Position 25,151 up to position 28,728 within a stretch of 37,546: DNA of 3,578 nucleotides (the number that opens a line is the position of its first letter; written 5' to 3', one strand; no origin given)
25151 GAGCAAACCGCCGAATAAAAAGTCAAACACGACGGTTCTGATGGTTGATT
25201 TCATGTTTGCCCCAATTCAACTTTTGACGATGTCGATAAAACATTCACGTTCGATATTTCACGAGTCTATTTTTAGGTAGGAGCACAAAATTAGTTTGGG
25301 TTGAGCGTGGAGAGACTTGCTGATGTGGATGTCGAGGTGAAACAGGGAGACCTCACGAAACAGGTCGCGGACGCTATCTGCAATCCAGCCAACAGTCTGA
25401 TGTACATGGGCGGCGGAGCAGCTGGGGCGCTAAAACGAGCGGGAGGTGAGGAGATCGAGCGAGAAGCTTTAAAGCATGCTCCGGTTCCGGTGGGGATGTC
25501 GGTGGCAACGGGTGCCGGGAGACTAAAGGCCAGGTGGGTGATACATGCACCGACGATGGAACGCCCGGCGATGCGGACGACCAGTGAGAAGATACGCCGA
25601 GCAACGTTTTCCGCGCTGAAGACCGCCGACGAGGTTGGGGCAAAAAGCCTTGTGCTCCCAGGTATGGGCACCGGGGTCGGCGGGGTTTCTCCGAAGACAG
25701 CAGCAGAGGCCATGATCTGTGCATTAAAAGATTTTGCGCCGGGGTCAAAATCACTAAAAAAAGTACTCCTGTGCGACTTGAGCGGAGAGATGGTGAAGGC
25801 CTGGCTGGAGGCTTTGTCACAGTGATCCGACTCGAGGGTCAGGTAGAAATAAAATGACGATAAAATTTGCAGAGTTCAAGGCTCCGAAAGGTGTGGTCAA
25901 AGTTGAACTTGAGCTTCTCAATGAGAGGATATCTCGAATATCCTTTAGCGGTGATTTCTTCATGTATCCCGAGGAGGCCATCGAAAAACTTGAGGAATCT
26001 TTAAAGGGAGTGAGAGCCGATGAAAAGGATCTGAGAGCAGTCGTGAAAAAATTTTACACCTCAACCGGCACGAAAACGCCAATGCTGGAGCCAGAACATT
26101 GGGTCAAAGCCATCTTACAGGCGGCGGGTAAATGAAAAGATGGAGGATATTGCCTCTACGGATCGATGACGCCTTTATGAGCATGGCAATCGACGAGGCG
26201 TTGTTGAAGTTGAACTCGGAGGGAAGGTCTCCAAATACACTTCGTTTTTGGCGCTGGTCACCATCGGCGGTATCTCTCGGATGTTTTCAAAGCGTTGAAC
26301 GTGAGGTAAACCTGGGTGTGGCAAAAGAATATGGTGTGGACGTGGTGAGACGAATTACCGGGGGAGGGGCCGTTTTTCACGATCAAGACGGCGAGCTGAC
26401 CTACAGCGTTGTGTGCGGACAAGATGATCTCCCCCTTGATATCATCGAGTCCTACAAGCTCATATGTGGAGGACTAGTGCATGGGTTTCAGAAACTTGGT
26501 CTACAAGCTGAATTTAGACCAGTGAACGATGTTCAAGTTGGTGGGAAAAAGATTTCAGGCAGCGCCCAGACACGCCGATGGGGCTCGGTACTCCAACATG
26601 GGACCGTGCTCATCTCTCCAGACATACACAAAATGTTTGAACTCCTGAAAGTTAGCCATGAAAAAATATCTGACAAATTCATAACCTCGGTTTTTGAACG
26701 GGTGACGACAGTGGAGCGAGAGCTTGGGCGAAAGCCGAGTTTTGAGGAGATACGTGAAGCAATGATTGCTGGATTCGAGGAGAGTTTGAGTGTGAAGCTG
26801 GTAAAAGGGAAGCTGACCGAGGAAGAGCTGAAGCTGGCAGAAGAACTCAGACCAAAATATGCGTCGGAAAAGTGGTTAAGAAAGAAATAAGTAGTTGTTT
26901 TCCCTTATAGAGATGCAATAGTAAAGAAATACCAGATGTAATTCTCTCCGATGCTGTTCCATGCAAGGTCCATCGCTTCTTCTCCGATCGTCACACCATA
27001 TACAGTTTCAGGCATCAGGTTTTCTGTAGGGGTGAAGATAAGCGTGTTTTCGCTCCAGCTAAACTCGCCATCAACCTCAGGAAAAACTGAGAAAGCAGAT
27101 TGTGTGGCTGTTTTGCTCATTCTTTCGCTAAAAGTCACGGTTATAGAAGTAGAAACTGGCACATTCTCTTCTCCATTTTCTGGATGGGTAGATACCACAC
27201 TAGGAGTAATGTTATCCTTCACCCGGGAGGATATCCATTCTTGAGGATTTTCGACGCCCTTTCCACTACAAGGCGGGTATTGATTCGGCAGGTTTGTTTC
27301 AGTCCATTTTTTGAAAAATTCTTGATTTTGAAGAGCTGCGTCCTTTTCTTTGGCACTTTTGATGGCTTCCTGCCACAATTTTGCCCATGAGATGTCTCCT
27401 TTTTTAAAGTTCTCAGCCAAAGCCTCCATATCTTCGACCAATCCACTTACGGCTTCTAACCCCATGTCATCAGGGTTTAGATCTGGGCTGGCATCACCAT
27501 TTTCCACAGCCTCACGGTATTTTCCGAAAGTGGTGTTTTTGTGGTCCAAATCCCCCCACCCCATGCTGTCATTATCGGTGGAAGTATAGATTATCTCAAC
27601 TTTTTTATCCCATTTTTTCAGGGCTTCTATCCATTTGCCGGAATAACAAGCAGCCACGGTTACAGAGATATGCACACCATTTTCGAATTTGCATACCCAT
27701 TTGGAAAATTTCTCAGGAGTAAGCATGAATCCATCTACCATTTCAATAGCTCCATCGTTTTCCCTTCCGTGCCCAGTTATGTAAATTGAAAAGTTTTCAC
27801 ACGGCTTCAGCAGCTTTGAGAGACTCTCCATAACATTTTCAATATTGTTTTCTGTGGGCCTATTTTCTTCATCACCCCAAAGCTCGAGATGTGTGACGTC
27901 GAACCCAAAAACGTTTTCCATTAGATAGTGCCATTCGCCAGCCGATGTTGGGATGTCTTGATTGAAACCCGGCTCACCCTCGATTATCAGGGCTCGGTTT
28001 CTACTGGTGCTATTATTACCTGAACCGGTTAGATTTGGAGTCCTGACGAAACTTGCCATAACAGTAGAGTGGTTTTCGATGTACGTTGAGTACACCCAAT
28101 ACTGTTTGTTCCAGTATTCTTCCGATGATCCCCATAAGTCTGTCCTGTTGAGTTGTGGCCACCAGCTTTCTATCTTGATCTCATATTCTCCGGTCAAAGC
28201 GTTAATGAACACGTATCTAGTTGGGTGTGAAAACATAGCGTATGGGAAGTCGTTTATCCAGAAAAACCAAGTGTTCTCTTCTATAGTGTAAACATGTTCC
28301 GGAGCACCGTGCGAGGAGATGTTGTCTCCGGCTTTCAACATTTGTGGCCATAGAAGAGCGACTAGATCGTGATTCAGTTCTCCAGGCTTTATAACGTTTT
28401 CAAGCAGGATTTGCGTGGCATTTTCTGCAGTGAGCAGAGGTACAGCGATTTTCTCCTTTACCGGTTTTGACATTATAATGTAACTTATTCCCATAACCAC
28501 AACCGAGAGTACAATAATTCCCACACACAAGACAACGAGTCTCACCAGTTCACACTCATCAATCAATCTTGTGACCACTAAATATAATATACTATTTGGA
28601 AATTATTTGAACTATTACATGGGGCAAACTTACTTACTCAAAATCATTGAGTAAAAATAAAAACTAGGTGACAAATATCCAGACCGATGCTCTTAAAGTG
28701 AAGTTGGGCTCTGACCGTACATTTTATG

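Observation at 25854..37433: Lipoate island with two different radical-SAM genes where LipA would be expected (LipS1/LipS2-type two-component lipoyl synthase)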

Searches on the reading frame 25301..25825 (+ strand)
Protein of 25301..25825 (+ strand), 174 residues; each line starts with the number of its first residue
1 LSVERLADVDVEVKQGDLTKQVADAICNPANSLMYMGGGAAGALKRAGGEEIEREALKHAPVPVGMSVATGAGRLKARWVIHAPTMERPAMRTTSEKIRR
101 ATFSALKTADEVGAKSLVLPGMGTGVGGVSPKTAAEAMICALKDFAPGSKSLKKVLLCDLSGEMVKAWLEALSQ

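Call 9: search_protein_families(library=pfam, proteins=[window:25301-25825:+], max_evalue=0.001)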
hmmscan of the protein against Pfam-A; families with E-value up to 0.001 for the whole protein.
window:25301-25825:+ (174 aa): 2 families
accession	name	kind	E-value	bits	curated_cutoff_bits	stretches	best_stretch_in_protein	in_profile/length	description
PF01661.27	Macro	-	2.5e-28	98.9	22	1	27-138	1-118/118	Macro domain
PF14519.12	Macro_2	-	0.00039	20.3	27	0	25-143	81-221/290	Macro-like domain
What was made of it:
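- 25301..25825 (+): Macro-domain (ADP-ribose-binding, Af1521-like) gene, 28 nt upstream of lplB. It is a conserved neighbour in many Hadarchaeota. Whether it belongs to the system is uncertain. Pfam Macro E 2.5e-28 (call 9).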

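Call 51: search_protein_families(library=ncbifam, proteins=[window:25301-25825:+], max_evalue=0.001)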
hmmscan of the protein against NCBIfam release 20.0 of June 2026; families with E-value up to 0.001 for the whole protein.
window:25301-25825:+ (174 aa): 13 families
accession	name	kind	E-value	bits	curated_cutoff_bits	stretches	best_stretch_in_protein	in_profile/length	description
NF001666.0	PRK00431.2-2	equivalog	5.6e-58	195.5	246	1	10-172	2-162/164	ADP-ribose-binding protein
NF001667.0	PRK00431.2-3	equivalog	5.2e-34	117.5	252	1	7-170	6-171/182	ADP-ribose-binding protein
NF001668.0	PRK00431.2-4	equivalog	2.5e-28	98.9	278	1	9-158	49-198/220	ADP-ribose-binding protein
NF001664.0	PRK00431.1-6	equivalog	5.6e-26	91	200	1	9-173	2-170/173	O-acetyl-ADP-ribose deacetylase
NF001665.0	PRK00431.2-1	equivalog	2.4e-25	89.1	315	1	9-162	8-161/177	ADP-ribose-binding protein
NF009880.0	PRK13341.1-1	equivalog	8.9e-25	87.1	891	1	11-172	429-597/599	AAA family ATPase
NF001663.0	PRK00431.1-4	equivalog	5.1e-19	68.9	285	1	10-155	8-158/180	ADP-ribose-binding protein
NF001662.0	PRK00431.1-3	equivalog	2e-16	60.4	215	1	9-167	3-176/185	[protein ADP-ribosylglutamate] hydrolase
NF001660.0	PRK00431.1-1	equivalog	4e-16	59.1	271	1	10-159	4-158/177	O-acetyl-ADP-ribose deacetylase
NF001661.0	PRK00431.1-2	equivalog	6.7e-16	58.7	291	1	11-173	3-172/179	O-acetyl-ADP-ribose deacetylase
NF003163.0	PRK04143.1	equivalog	2.5e-09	36.9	272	1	4-152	78-239/265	protein-ADP-ribose hydrolase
NF048014.1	antitoxin_DarG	equivalog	5e-08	32.6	250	1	11-144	1-137/338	type II toxin-antitoxin system antitoxin DNA ADP-ribosyl glycohydrolase DarG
NF007793.0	PRK10490.1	equivalog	0.00052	18.1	1123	1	69-119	271-319/895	two-component system sensor histidine kinase KdpD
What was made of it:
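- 25301..25825 (+): NCBIfam NF001666 195 bits, below the cut-off of 246 (call 51).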

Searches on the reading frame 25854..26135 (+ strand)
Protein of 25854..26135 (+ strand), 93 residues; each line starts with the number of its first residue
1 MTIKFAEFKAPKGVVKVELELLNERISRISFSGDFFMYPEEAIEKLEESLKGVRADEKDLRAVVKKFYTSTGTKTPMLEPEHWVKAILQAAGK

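Call 3: search_protein_families(library=pfam, proteins=[window:25854-26135:+], max_evalue=0.01)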
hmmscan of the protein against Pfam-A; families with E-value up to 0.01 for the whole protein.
window:25854-26135:+ (93 aa): 1 family
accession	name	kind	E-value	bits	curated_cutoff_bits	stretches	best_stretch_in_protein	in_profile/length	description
PF10437.14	Lip_prot_lig_C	-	1.6e-10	41.2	24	1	9-69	11-69/85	Bacterial lipoate protein ligase C-terminus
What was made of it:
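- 25854..26135 (+): lplB, the small (C-terminal-domain) subunit of the bipartite lipoate/octanoate-protein ligase. Pfam Lip_prot_lig_C (call 3).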

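Call 4: search_protein_families(library=ncbifam, proteins=[window:25854-26135:+], max_evalue=0.01)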
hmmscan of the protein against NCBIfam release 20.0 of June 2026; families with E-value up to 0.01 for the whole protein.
window:25854-26135:+ (93 aa): 4 families
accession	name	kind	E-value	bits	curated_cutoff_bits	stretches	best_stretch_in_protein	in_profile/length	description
NF053749.1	LplB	equivalog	1.3e-20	73.4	65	1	7-90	2-85/86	lipoate-protein ligase small subunit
NF053751.1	LplAB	exception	2.8e-09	36.4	550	1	7-61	3-60/348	lipoate-protein ligase LplAB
TIGR00545.2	lipoyltrans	equivalog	2.2e-07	30.2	280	1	9-70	253-312/328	lipoate--protein ligase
NF053790.1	LplA_LipA_fuse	exception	2.1e-05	23.3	800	1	12-70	252-309/606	bifunctional lipoate--protein ligase/lipoyl synthase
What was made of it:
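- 25854..26135 (+): NCBIfam LplB NF053749 73.4 bits, cut-off 65 (call 4).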

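Call 56: search_solved_structures(query=window:25854-26135:+, max_evalue=0.01)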
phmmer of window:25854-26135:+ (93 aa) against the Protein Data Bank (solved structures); distinct sequences matched with E-value up to 0.01: 1.
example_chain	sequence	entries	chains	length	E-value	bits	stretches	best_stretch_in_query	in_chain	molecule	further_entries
3r07_C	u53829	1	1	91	9.2e-15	57.8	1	7-87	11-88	Putative lipoate-protein ligase A subunit 2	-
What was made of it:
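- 25854..26135 (+): PDB 3R07 chain C, T. acidophilum LplB, E 9e-15 (call 56).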

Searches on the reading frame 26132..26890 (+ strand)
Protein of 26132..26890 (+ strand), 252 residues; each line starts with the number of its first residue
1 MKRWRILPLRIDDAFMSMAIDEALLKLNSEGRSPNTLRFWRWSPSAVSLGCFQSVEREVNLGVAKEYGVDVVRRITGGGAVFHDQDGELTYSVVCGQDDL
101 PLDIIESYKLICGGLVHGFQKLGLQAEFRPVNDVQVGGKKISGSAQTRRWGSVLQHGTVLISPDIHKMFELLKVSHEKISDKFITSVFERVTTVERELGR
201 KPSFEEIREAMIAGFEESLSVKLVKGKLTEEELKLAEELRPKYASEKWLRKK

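Call 3: search_protein_families(library=pfam, proteins=[window:26132-26890:+], max_evalue=0.01)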
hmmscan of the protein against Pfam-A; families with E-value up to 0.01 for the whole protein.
window:26132-26890:+ (252 aa): 2 families
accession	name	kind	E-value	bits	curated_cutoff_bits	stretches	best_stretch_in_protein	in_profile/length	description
PF21948.1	LplA-B_cat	-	2.3e-54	184.8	27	1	13-216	1-200/200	Lipoyl protein ligase A/B catalytic domain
PF03099.24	BPL_LplA_LipB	-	2.2e-15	57.2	21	1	50-164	2-133/133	Biotin/lipoate A/B protein ligase family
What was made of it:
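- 26132..26890 (+): lplA, the catalytic subunit of the bipartite ligase. Its start overlaps the lplB stop. Pfam LplA-B_cat E 2.3e-54 (call 3).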

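Call 4: search_protein_families(library=ncbifam, proteins=[window:26132-26890:+], max_evalue=0.01)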
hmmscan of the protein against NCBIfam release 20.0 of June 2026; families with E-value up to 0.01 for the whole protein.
window:26132-26890:+ (252 aa): 6 families
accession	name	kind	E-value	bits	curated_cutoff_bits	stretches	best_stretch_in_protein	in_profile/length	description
NF053750.1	LplA_large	exception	3.3e-69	233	480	1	5-249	1-245/248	lipoate-protein ligase large subunit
NF053751.1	LplAB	exception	2.6e-52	177.9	550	1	3-251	99-346/348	lipoate-protein ligase LplAB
TIGR00545.2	lipoyltrans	equivalog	1.2e-46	159.3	280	1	11-249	8-239/328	lipoate--protein ligase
NF053790.1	LplA_LipA_fuse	exception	6.9e-27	94.2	800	1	38-251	36-236/606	bifunctional lipoate--protein ligase/lipoyl synthase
NF053589.1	OctGcvHOcttfase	equivalog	3.5e-05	23.4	400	1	13-146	24-165/276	octanoyl-[GcvH]:protein N-octanoyltransferase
NF047857.1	LipGcvHLiptaseLipL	equivalog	6.7e-05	22.6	450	1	13-109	26-122/277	lipoyl-[GcvH]:protein N-lipoyltransferase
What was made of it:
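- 26132..26890 (+): NCBIfam LplA_large 233 bits, which is below that 'exception' model's cut-off of 480 (call 4).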

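Call 55: search_solved_structures(query=window:26132-26890:+, max_evalue=0.00001)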
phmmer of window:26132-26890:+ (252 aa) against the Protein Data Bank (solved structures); distinct sequences matched with E-value up to 0.00001: 11.
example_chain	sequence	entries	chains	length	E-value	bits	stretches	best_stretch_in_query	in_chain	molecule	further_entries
2ars_A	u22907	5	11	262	6.9e-36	127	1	13-248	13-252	Lipoate-protein ligase A | PUTATIVE LIPOATE PROTEIN LIGASE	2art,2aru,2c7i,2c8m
3r07_A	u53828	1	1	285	9.4e-36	126.6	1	13-248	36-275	Lipoate-protein ligase A subunit 1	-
1vqz_A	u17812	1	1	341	6.1e-28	101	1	37-236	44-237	lipoate-protein ligase, putative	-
8cri_A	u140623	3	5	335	2.5e-21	79.3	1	15-240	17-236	lipoate--protein ligase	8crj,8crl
5iby_A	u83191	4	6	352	9.8e-21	77.4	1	13-216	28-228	Lipoate--protein ligase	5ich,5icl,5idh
5ij6_A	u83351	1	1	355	5.2e-19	71.7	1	33-220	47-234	Lipoate--protein ligase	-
6jom_A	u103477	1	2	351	1.2e-16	64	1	45-232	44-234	Lipoate--protein ligase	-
1x2g_A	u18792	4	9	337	1.6e-16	63.6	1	13-237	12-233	Lipoate-protein ligase A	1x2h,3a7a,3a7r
4tvw_A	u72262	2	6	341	1.1e-14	57.6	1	13-237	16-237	Lipoate-protein ligase A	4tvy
5t8u_A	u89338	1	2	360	8.7e-11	44.8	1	36-192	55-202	Lipoate-protein ligase 1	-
2e5a_A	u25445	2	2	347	8.8e-11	44.8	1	7-182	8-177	Lipoyltransferase 1 | Lipoyltransferase 1, mitochondrial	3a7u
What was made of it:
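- LplA and LplB match both chains of the T. acidophilum heterodimer 3R07 (calls 55, 56).
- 26132..26890 (+): PDB 2ARS/3R07_A, T. acidophilum LplA, E 7e-36 (call 55).
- On Bipartite LplA-LplB ligase (T. acidophilum type): 3R07_A E 9e-36 and 3R07_C E 9e-15 (calls 3, 4, 55, 56). lplA is below the cut-off of the narrow NF053750 'exception' model (233 vs 480).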

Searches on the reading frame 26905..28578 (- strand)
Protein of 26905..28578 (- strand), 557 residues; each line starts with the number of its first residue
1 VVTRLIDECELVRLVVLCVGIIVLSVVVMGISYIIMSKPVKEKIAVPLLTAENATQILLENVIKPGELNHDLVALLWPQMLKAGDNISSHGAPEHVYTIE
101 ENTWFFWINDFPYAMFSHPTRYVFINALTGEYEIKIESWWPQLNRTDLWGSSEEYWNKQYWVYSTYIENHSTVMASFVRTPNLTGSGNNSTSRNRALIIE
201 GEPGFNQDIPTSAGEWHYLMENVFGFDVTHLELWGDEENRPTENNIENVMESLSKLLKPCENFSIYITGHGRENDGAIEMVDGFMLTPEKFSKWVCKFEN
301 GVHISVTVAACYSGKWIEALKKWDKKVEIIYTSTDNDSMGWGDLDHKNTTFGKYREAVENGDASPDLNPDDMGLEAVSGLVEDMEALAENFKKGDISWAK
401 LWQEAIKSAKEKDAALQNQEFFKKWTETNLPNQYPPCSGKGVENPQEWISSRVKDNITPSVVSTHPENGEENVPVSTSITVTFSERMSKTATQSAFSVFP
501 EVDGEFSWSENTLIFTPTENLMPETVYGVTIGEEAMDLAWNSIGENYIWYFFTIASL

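Call 3: search_protein_families(library=pfam, proteins=[window:26905-28578:-], max_evalue=0.01)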
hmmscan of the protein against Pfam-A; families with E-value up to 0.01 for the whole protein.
window:26905-28578:- (557 aa): 2 families
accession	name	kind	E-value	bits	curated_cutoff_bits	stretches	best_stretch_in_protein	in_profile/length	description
PF13205.12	Big_5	-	3.8e-19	69.8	23.6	1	455-553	1-105/105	Bacterial Ig-like domain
PF01650.23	Peptidase_C13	-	0.002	18.2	22.8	1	261-350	109-200/258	Peptidase C13 family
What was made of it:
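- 26905..28578 (-): Lineage-specific insertion: a membrane-anchored protein with a C-terminal Big_5 Ig-like domain and a weak peptidase-C13-like region. Not part of the lipoate system. Pfam Big_5 E 3.8e-19; Peptidase_C13 E 0.002, below cut-off (call 3).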

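Call 4: search_protein_families(library=ncbifam, proteins=[window:26905-28578:-], max_evalue=0.01)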
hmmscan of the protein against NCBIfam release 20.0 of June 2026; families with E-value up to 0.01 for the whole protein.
window:26905-28578:- (557 aa): 0 families
